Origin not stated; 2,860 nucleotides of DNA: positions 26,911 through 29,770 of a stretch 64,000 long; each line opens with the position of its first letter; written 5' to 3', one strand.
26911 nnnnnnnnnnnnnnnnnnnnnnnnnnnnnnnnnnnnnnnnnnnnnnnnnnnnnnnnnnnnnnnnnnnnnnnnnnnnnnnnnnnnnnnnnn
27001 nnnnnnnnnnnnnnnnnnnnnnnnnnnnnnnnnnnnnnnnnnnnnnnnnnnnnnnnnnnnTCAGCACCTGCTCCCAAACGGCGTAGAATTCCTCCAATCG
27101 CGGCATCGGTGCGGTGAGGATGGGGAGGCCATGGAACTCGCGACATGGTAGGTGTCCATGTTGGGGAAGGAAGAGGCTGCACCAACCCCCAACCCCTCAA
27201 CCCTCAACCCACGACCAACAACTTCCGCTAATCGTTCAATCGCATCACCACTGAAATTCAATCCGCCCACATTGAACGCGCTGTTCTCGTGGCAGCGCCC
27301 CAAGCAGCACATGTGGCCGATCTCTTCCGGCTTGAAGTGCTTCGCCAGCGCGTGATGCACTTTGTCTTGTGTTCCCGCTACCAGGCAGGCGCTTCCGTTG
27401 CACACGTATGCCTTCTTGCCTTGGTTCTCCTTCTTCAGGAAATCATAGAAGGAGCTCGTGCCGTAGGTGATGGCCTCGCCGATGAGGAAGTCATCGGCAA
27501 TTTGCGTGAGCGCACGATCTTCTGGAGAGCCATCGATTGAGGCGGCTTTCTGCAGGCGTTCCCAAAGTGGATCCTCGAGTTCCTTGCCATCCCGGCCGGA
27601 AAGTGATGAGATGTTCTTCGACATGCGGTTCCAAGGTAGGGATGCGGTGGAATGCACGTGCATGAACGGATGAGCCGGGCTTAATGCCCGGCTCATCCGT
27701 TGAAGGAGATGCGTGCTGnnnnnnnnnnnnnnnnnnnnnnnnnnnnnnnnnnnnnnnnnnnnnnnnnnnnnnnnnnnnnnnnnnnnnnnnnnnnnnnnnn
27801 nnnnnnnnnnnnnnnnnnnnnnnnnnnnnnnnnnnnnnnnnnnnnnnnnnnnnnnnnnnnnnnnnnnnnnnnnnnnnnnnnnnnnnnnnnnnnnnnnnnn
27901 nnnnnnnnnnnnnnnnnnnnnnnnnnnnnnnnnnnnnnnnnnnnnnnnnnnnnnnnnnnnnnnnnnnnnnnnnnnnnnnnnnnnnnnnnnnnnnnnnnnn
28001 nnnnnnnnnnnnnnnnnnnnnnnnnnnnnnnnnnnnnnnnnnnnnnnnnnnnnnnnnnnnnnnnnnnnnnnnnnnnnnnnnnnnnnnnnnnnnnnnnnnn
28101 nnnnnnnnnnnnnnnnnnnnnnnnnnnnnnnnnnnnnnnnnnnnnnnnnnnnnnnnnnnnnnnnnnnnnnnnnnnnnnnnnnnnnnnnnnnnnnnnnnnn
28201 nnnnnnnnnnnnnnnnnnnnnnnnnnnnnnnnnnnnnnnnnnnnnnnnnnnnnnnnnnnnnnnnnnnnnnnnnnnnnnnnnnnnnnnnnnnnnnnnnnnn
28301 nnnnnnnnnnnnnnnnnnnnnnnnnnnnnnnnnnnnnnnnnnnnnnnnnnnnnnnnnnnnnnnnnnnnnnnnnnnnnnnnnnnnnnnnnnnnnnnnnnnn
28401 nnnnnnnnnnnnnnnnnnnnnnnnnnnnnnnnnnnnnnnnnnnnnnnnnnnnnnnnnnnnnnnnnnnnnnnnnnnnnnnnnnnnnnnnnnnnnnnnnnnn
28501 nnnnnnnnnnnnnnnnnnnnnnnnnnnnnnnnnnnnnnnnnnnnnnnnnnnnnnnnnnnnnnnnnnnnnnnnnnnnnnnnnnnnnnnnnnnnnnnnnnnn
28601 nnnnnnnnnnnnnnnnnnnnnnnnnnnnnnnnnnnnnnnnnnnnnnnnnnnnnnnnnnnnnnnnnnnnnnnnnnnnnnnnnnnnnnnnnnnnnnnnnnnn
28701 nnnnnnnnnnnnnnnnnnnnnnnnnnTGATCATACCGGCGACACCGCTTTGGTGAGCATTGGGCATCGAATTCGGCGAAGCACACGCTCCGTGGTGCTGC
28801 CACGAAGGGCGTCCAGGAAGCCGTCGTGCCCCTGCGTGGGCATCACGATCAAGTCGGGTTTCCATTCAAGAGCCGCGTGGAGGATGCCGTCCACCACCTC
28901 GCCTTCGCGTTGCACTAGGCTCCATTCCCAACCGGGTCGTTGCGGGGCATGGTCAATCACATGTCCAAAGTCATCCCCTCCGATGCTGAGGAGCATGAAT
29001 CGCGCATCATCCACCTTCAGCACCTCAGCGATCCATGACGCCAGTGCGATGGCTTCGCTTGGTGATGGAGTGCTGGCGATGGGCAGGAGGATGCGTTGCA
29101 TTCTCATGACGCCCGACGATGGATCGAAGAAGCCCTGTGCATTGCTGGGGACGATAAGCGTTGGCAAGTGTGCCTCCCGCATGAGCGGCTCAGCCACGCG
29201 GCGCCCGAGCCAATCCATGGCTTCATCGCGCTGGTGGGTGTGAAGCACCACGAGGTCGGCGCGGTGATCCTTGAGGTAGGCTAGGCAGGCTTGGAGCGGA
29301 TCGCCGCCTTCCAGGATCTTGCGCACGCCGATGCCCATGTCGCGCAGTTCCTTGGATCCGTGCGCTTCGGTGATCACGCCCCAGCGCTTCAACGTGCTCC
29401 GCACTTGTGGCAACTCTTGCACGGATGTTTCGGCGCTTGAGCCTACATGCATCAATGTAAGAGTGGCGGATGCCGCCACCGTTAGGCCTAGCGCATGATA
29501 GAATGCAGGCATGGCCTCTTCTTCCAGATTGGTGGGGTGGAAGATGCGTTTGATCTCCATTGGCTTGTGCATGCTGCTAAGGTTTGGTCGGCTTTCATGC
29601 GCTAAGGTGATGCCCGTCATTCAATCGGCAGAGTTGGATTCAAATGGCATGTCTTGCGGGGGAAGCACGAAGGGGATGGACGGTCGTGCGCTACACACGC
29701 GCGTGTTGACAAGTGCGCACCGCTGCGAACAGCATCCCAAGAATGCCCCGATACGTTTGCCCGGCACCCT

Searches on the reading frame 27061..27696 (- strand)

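Call 14: search_protein_families(library=pfam, proteins=[window:27061-27696:-], max_evalue=0.001)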
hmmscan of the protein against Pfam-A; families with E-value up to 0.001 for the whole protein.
window:27061-27696:- (211 aa): 1 family
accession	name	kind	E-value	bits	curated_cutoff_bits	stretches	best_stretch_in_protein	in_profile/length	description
PF01257.25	2Fe-2S_thioredx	-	1.2e-06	28.9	24.8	1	46-140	17-121/145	Thioredoxin-like [2Fe-2S] ferredoxin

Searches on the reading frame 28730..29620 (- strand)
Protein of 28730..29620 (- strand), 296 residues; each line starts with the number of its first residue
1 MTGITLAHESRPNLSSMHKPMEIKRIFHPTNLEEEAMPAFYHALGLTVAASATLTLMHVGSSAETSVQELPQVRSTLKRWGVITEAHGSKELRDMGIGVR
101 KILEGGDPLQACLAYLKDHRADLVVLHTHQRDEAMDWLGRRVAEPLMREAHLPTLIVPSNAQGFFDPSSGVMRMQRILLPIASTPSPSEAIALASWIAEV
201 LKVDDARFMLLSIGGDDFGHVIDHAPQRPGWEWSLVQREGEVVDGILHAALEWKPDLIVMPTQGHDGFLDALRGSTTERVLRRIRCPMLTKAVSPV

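Call 37: search_protein_families(library=pfam, proteins=[window:28730-29620:-], max_evalue=0.0001)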
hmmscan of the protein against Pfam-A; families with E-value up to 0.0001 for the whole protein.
window:28730-29620:- (296 aa): 1 family
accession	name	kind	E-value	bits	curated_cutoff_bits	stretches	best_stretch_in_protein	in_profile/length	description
PF00582.32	Usp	-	4.2e-29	102.4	24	2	233-289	82-138/141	Universal stress protein family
